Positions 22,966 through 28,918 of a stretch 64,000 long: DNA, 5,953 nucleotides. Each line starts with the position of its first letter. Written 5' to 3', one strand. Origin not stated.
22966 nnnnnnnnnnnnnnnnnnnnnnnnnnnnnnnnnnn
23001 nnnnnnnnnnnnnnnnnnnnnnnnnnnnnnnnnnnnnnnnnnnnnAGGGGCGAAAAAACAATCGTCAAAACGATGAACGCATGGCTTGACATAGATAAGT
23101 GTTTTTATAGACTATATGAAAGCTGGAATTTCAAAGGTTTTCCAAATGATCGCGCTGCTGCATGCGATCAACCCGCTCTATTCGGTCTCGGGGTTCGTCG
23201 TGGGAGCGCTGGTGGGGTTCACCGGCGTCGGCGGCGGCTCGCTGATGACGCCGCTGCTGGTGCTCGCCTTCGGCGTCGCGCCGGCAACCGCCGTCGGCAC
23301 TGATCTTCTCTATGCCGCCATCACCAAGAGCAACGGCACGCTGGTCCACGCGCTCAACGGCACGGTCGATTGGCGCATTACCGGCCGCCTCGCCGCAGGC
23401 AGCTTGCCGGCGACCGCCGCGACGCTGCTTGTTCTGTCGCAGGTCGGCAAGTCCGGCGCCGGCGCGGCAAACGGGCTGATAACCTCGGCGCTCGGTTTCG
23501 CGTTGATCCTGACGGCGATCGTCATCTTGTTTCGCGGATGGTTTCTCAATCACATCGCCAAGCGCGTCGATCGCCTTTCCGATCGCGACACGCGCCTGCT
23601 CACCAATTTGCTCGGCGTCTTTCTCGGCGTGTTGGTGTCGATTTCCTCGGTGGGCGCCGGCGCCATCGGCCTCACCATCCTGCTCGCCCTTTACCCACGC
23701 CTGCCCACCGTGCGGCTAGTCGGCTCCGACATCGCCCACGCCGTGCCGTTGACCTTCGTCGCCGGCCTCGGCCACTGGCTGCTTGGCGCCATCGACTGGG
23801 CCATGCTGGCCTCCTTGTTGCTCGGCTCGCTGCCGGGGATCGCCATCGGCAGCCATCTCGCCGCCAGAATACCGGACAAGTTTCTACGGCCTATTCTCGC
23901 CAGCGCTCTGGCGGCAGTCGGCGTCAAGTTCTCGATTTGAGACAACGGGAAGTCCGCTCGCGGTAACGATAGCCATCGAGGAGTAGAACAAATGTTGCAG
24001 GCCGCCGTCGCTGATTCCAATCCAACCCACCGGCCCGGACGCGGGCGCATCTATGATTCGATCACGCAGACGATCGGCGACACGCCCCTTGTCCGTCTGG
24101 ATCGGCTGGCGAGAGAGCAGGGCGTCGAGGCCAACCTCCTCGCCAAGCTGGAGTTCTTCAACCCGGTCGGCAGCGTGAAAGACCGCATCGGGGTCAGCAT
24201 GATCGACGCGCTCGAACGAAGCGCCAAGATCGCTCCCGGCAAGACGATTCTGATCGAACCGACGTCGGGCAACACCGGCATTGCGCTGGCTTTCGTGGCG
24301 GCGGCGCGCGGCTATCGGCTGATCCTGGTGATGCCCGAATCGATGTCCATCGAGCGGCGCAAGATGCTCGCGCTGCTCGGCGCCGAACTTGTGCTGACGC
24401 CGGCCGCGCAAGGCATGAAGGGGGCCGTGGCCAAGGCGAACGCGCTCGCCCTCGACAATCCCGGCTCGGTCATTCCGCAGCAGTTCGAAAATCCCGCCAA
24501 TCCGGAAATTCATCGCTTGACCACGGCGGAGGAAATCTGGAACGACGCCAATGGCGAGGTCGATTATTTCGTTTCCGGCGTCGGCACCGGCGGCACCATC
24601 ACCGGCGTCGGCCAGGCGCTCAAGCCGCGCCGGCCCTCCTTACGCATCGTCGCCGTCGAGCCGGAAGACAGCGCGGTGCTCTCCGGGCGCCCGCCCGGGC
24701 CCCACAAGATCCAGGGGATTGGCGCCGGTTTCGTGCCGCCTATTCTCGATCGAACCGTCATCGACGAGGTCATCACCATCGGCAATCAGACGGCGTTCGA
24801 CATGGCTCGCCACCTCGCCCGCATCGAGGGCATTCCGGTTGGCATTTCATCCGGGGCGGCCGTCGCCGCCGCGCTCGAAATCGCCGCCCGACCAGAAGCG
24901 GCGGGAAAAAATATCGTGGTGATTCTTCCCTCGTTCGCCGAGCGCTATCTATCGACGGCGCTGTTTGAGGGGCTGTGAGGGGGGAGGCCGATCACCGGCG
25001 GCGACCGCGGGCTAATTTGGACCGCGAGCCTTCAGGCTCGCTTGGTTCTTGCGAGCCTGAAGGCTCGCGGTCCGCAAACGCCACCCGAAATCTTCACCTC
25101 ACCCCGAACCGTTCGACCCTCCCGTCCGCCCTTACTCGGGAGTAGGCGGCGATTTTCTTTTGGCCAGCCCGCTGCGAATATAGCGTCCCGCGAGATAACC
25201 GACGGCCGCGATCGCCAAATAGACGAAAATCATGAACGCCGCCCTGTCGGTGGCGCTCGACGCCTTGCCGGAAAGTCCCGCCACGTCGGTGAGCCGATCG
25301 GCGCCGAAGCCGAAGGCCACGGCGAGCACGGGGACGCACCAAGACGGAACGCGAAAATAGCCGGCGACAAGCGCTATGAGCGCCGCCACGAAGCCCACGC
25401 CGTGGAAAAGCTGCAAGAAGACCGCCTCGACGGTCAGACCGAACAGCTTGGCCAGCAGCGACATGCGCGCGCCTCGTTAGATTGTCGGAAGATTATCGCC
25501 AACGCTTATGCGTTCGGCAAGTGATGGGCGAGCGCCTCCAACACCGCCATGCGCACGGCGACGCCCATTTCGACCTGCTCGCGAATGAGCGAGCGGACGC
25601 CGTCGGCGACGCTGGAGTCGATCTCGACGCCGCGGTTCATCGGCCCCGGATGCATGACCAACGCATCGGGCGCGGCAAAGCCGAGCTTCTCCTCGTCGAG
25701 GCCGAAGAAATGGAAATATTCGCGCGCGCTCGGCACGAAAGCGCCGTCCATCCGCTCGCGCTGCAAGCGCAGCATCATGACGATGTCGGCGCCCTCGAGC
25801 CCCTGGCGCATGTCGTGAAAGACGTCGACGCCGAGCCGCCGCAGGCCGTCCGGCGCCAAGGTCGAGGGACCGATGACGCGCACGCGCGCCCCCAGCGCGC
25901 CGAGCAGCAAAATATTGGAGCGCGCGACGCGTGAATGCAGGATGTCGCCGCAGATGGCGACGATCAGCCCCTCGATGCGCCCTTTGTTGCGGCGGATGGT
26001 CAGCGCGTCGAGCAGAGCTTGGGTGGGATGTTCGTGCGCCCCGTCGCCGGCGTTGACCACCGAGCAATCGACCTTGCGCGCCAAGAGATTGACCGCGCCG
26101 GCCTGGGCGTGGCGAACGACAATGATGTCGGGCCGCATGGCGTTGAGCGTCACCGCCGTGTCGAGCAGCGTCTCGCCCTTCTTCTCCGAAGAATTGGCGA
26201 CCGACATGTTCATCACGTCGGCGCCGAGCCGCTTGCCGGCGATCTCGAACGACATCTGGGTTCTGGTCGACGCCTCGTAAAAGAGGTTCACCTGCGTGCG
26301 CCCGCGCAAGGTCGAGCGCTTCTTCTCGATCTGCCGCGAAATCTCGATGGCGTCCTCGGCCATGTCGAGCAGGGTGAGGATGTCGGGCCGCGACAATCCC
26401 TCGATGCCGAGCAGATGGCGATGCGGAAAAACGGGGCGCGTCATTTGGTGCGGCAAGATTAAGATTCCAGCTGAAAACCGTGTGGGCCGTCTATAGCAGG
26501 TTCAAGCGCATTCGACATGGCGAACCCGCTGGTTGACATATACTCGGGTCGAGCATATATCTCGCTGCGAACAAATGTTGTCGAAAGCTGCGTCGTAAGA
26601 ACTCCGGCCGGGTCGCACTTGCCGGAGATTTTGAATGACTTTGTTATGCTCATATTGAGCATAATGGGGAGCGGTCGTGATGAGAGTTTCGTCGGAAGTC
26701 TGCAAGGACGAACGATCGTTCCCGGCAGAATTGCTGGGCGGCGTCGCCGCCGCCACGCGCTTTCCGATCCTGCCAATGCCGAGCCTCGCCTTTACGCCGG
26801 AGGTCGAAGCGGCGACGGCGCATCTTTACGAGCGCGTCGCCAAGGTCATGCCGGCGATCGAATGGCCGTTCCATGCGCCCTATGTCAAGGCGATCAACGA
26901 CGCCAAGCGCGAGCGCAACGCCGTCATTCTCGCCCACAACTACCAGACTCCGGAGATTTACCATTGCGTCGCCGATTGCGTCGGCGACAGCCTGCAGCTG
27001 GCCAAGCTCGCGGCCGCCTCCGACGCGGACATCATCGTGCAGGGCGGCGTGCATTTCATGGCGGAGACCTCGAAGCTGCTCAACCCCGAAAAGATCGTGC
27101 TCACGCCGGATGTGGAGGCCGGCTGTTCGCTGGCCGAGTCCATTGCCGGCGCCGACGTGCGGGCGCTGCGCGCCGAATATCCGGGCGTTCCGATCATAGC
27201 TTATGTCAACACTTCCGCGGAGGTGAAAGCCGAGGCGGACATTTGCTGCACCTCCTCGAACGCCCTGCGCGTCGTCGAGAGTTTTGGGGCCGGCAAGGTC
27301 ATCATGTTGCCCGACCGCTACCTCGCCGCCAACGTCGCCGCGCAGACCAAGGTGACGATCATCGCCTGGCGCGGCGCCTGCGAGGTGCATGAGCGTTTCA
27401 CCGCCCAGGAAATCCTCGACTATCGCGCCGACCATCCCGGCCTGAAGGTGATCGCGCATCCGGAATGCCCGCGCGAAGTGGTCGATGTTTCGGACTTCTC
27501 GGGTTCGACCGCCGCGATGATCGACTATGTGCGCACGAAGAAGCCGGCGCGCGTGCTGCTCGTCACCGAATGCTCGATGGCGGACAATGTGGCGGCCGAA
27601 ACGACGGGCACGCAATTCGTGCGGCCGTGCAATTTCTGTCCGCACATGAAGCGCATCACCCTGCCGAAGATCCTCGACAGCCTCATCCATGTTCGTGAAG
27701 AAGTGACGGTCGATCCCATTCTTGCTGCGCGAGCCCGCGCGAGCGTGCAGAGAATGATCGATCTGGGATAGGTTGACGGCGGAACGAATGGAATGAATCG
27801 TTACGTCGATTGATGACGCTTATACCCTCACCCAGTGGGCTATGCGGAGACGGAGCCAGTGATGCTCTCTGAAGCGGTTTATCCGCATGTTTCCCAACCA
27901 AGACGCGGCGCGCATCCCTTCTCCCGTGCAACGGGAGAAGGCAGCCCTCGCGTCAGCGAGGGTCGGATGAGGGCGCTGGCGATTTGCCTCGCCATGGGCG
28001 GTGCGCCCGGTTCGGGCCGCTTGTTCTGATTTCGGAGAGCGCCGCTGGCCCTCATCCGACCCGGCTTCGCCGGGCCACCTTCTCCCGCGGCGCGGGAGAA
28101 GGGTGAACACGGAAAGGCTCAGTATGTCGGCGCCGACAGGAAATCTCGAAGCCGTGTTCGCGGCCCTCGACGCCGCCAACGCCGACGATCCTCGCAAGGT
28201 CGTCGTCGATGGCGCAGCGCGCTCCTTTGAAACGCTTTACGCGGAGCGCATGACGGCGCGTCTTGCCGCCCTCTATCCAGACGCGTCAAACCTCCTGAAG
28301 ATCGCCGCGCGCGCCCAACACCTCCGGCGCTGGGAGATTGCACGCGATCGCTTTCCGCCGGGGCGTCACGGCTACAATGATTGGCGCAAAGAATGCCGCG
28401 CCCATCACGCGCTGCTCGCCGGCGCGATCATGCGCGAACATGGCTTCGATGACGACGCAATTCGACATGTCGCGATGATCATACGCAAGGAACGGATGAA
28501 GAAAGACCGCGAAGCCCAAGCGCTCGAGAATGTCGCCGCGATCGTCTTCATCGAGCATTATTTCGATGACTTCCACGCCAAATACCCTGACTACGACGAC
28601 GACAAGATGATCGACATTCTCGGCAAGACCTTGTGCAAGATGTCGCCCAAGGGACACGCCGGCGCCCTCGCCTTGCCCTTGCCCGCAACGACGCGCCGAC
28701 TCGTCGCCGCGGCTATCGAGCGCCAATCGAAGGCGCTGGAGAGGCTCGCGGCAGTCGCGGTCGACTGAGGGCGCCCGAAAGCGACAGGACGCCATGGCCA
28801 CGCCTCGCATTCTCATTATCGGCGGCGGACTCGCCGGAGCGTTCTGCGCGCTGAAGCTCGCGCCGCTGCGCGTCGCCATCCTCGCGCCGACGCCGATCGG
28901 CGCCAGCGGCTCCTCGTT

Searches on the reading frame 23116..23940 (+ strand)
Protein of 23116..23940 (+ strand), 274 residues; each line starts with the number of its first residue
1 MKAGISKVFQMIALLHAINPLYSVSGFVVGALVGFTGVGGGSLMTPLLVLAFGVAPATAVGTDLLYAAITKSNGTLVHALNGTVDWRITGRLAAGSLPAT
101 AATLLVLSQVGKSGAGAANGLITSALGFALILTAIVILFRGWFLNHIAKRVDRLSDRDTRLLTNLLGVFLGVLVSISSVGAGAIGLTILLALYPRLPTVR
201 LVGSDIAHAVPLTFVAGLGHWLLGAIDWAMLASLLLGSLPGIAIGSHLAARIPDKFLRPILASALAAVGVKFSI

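Call 48: search_protein_families(library=pfam, proteins=[window:23116-23940:+], max_evalue=0.00001)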
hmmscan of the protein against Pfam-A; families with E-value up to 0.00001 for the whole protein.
window:23116-23940:+ (274 aa): 1 family
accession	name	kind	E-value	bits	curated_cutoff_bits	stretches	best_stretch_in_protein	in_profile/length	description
PF01925.25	TauE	-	4.3e-43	148.1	32.6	1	24-271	3-236/237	Sulfite exporter TauE/SafE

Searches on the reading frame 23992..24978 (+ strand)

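Call 48: search_protein_families(library=pfam, proteins=[window:23992-24978:+], max_evalue=0.00001)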
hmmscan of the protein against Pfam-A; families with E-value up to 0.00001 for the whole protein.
window:23992-24978:+ (328 aa): 1 family
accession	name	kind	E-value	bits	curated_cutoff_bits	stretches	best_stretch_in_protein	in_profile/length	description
PF00291.31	PALP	-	4.2e-77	259.8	35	1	24-313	1-294/295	Pyridoxal-phosphate dependent enzyme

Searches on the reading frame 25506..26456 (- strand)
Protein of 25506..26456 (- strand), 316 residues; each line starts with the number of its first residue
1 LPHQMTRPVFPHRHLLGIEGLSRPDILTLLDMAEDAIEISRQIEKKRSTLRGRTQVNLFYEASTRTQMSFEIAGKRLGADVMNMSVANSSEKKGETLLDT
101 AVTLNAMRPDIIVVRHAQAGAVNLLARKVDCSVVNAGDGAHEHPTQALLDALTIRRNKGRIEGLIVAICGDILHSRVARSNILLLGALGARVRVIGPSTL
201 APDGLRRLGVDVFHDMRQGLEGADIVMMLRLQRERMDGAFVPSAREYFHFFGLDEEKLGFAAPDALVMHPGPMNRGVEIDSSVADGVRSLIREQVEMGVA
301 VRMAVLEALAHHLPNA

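Call 48: search_protein_families(library=pfam, proteins=[window:25506-26456:-], max_evalue=0.00001)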
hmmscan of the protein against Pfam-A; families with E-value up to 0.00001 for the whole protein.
window:25506-26456:- (316 aa): 2 families
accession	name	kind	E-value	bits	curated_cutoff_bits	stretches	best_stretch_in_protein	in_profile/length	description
PF02729.26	OTCace_N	-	2.7e-43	148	29.9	1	13-155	1-147/148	Aspartate/ornithine carbamoyltransferase, carbamoyl-P binding domain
PF00185.30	OTCace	-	1.7e-21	77.4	29.4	1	163-308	2-156/157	Aspartate/ornithine carbamoyltransferase, Asp/Orn binding domain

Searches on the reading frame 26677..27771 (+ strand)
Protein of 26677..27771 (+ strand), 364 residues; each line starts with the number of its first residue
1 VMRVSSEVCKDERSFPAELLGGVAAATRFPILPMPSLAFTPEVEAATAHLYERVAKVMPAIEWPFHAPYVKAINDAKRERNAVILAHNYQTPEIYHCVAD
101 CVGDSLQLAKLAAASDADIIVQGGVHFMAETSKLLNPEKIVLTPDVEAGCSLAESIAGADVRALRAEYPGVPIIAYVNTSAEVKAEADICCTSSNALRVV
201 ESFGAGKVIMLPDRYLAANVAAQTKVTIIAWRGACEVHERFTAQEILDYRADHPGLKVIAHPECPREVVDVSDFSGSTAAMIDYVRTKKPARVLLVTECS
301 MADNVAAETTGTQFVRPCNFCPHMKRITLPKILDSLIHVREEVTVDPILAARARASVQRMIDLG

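Call 48: search_protein_families(library=pfam, proteins=[window:26677-27771:+], max_evalue=0.00001)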
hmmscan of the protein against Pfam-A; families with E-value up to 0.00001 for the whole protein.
window:26677-27771:+ (364 aa): 1 family
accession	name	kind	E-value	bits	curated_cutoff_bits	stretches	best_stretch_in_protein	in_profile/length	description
PF02445.21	NadA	-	6e-108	360.9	27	1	72-361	2-294/295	Quinolinate synthetase A protein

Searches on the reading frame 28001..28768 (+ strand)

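Call 48: search_protein_families(library=pfam, proteins=[window:28001-28768:+], max_evalue=0.00001)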
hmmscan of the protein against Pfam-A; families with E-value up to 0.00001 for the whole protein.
window:28001-28768:+ (255 aa): 1 family
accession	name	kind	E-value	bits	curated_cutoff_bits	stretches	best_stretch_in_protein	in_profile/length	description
PF13875.12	DUF4202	-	4.4e-63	212.9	35.1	1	51-235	2-183/183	Domain of unknown function (DUF4202)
